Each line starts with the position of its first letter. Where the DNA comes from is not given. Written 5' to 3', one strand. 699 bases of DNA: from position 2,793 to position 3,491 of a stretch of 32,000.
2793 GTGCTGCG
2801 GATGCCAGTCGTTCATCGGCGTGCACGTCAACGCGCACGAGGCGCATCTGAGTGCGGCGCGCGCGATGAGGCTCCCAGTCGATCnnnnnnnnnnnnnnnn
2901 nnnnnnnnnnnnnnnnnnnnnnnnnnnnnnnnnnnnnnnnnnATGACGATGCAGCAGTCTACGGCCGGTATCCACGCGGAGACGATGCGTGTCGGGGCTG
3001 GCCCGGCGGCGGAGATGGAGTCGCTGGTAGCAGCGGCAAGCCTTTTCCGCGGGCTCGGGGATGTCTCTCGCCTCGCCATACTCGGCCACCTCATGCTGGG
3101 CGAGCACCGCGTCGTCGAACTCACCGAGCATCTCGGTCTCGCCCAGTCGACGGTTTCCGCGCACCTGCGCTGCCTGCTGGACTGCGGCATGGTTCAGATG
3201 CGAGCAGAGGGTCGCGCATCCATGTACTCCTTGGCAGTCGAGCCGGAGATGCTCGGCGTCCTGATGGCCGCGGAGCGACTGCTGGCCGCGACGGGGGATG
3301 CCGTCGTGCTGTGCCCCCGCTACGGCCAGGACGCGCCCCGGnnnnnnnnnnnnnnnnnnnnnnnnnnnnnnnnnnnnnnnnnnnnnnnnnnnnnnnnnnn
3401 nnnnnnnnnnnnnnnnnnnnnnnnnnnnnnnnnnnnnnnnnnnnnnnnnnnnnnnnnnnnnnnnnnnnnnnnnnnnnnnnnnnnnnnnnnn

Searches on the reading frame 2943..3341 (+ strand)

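Call 15: search_protein_families(library=pfam, proteins=[window:2943-3341:+], max_evalue=0.01)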
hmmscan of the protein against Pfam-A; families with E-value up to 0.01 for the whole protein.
window:2943-3341:+ (133 aa): 11 families
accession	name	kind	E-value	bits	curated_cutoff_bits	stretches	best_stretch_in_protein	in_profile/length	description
PF01022.26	HTH_5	-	6e-13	48.9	22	1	40-85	1-46/47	Bacterial regulatory protein, arsR family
PF09339.16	HTH_IclR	-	2e-05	24.7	22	1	44-85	6-49/52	IclR helix-turn-helix domain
PF01978.25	TrmB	-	0.00016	21.9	25.6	1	50-96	18-63/68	Sugar-specific transcriptional regulator TrmB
PF12802.13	MarR_2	-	0.00039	20.9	27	1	43-85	7-51/61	MarR family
PF25213.1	HVO_A0261_N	-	0.00059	20.1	35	1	41-87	11-57/86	HVO_A0261 N-terminal domain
PF12840.13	HTH_20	-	0.00075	19.9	27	1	39-84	2-48/51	Helix-turn-helix domain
PF07848.18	PaaX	-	0.0013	19.4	24.8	1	57-98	26-67/70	PaaX-like protein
PF03965.22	Penicillinase_R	-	0.0019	19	22.6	1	59-104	26-71/115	Penicillinase repressor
PF13412.12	HTH_24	-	0.0058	16.6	21.9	1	57-84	20-47/48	Winged helix-turn-helix DNA-binding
PF01047.28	MarR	-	0.0066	16.8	24.6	0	53-85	16-48/59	MarR family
PF03428.19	RP-C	-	0.0082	16.4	24.4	0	60-87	77-104/175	Replication protein C N-terminal domain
